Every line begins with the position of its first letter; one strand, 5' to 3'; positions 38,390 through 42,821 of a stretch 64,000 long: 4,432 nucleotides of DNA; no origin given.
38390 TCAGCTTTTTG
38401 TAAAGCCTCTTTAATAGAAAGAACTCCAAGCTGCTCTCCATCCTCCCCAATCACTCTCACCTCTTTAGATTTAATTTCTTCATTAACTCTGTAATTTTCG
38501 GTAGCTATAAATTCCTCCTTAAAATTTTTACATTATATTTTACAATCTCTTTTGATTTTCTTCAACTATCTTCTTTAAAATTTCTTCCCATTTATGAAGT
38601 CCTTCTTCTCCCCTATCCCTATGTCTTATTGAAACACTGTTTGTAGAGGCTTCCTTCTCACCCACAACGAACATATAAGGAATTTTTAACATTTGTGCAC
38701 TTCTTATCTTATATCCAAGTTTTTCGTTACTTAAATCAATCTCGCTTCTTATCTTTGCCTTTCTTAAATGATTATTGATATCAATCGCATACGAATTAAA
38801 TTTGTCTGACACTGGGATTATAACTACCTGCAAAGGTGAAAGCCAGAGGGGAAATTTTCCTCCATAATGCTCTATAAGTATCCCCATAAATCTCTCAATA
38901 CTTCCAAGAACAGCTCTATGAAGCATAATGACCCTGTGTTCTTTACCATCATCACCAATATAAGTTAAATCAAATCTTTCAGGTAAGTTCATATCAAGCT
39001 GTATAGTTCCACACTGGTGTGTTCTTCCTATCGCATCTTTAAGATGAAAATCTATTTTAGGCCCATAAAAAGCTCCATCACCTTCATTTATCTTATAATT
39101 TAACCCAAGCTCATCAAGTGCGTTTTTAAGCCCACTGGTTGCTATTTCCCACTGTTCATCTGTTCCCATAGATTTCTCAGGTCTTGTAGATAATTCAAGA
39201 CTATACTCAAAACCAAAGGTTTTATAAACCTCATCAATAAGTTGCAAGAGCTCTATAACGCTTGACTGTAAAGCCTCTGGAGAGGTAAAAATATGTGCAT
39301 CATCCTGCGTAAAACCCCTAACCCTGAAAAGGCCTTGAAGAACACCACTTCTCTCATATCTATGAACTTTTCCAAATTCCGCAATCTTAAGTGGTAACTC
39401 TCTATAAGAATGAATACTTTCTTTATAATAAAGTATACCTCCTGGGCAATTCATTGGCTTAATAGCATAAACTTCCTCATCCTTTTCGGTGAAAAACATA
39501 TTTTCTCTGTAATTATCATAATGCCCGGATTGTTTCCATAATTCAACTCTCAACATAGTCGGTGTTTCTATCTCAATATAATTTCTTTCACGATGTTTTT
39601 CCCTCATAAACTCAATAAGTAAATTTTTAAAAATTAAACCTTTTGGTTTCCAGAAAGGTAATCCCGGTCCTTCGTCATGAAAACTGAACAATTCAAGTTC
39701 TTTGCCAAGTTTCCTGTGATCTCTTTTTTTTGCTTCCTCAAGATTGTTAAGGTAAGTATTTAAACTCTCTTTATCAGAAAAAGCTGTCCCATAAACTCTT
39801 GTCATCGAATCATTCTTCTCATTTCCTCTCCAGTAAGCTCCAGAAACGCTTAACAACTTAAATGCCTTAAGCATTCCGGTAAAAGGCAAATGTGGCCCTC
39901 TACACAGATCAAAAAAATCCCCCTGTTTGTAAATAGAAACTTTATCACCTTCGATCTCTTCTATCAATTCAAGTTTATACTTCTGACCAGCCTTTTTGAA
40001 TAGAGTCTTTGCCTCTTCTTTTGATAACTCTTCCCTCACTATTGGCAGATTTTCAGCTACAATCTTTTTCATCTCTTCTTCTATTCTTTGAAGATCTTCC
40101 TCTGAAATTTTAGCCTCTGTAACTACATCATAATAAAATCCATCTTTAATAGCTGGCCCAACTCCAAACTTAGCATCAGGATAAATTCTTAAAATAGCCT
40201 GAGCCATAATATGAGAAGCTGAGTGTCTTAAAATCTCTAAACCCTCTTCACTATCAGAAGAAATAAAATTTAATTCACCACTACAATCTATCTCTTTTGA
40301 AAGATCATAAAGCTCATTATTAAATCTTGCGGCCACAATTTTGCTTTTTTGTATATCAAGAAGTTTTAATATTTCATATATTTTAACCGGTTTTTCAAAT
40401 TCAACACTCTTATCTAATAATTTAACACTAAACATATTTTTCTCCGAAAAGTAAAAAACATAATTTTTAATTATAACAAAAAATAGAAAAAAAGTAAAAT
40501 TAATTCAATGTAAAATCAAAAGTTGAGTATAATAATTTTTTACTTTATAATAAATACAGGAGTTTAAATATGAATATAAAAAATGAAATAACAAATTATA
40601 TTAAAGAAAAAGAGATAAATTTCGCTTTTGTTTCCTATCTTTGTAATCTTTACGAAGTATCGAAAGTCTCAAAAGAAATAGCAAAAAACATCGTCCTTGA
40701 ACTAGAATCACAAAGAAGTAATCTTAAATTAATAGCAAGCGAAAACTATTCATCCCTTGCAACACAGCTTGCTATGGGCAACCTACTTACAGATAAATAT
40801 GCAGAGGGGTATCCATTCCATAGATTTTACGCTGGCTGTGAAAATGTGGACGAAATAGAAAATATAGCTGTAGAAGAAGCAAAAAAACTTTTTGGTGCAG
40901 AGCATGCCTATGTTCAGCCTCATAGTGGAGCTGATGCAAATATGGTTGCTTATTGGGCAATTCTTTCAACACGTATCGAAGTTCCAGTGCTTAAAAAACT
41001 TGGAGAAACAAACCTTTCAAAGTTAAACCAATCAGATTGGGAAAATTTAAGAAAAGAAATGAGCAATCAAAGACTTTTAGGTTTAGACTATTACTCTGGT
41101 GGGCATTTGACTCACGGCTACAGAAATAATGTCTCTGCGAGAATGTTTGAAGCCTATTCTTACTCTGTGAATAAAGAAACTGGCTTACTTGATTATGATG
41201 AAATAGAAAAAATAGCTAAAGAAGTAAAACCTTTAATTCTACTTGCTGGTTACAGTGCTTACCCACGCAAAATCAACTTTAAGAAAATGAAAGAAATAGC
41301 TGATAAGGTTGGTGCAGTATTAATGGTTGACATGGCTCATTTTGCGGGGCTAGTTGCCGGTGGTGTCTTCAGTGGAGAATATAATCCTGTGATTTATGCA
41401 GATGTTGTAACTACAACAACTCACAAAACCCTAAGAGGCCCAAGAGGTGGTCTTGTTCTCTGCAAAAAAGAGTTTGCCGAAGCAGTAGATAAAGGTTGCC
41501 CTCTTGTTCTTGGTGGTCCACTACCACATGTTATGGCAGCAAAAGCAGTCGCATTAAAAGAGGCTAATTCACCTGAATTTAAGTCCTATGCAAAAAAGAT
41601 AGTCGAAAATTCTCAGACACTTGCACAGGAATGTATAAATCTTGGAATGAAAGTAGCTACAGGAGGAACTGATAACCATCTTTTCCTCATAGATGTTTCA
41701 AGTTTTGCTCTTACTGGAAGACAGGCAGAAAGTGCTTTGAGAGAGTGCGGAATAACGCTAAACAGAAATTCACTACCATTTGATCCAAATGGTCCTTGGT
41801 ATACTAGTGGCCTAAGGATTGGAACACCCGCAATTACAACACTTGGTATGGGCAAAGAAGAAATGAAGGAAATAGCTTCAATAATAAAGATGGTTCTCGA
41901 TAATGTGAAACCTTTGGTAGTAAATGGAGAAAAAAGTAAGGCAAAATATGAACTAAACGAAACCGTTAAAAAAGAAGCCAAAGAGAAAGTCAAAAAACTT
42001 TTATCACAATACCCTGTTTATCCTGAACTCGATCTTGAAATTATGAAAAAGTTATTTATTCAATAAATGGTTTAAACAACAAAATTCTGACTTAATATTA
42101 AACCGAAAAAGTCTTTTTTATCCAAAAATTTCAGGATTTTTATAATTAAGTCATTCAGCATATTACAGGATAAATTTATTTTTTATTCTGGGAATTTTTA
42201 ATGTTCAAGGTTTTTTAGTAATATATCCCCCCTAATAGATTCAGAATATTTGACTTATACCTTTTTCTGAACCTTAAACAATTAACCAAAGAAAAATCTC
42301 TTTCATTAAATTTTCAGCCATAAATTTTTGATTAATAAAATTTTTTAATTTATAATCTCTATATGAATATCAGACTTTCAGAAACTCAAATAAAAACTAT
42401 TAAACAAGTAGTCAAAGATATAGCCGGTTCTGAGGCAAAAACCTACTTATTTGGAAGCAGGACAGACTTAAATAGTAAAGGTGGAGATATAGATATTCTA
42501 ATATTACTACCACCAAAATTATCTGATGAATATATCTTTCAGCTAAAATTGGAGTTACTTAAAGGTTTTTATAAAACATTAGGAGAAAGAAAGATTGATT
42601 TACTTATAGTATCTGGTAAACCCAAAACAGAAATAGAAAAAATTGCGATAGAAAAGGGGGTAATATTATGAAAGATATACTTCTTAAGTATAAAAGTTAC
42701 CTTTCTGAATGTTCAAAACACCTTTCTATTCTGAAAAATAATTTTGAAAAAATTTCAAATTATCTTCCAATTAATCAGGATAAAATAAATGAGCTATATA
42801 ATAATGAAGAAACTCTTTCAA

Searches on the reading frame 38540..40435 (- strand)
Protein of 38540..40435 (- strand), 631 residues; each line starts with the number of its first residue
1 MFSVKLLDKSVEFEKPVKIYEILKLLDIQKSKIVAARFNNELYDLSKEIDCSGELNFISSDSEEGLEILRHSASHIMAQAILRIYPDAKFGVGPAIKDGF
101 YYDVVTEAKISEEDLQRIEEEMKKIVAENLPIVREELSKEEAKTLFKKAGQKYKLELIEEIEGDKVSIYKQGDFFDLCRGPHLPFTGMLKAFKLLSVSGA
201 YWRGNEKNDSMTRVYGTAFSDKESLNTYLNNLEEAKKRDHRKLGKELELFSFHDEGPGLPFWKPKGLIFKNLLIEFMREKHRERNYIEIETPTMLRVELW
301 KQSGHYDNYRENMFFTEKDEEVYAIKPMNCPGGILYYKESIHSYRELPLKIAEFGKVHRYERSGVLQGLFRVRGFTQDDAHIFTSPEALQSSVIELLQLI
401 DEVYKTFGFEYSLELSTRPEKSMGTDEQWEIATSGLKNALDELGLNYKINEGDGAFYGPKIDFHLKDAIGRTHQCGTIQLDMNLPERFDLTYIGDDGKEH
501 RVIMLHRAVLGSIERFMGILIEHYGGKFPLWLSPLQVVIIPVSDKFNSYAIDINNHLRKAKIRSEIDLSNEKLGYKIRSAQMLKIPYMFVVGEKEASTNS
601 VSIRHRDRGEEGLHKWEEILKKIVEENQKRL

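Call 59: search_protein_families(library=pfam, proteins=[window:38540-40435:-], max_evalue=0.00001)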
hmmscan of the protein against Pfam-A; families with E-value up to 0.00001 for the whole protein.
window:38540-40435:- (631 aa): 3 families
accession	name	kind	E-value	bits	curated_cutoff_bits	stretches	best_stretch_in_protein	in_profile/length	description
PF00587.30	tRNA-synt_2b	-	1.4e-48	165.8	29.3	1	316-524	3-179/179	tRNA synthetase class II core domain (G, H, P, S and T)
PF03129.25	HGTP_anticodon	-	2.3e-25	89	21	1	536-625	1-93/94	Anticodon binding domain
PF07973.19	tRNA_SAD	-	5.5e-15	55.5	24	1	166-215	1-44/44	Threonyl and Alanyl tRNA synthetase second additional domain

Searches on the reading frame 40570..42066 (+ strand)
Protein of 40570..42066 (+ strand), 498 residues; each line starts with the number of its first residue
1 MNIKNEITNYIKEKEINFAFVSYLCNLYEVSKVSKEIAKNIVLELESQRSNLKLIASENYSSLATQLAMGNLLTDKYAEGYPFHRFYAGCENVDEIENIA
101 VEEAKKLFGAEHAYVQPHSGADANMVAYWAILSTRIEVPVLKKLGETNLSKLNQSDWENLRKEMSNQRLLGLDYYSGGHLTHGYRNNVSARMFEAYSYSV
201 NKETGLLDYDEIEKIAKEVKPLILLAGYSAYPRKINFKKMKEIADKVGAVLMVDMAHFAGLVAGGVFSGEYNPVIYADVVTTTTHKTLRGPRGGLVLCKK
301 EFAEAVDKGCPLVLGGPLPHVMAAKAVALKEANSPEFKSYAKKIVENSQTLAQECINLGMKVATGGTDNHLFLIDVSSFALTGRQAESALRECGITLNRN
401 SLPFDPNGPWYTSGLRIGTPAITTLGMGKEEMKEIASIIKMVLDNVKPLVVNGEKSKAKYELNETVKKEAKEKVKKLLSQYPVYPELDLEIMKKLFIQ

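Call 59: search_protein_families(library=pfam, proteins=[window:40570-42066:+], max_evalue=0.00001)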
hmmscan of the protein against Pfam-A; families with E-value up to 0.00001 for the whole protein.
window:40570-42066:+ (498 aa): 1 family
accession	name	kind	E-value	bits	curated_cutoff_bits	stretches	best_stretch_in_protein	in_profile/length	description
PF00464.25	SHMT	-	2.3e-126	422.1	27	2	166-439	110-399/399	Serine hydroxymethyltransferase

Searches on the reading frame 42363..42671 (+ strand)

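Call 59: search_protein_families(library=pfam, proteins=[window:42363-42671:+], max_evalue=0.00001)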
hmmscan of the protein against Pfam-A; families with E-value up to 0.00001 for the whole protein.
window:42363-42671:+ (102 aa): 2 families
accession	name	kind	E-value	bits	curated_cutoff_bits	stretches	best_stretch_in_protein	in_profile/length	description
PF01909.29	NTP_transf_2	-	1.2e-09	38.8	21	1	10-101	1-92/93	Nucleotidyltransferase domain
PF18765.7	Polbeta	-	5.4e-08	33.3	26.9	1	25-101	14-86/93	Polymerase beta, Nucleotidyltransferase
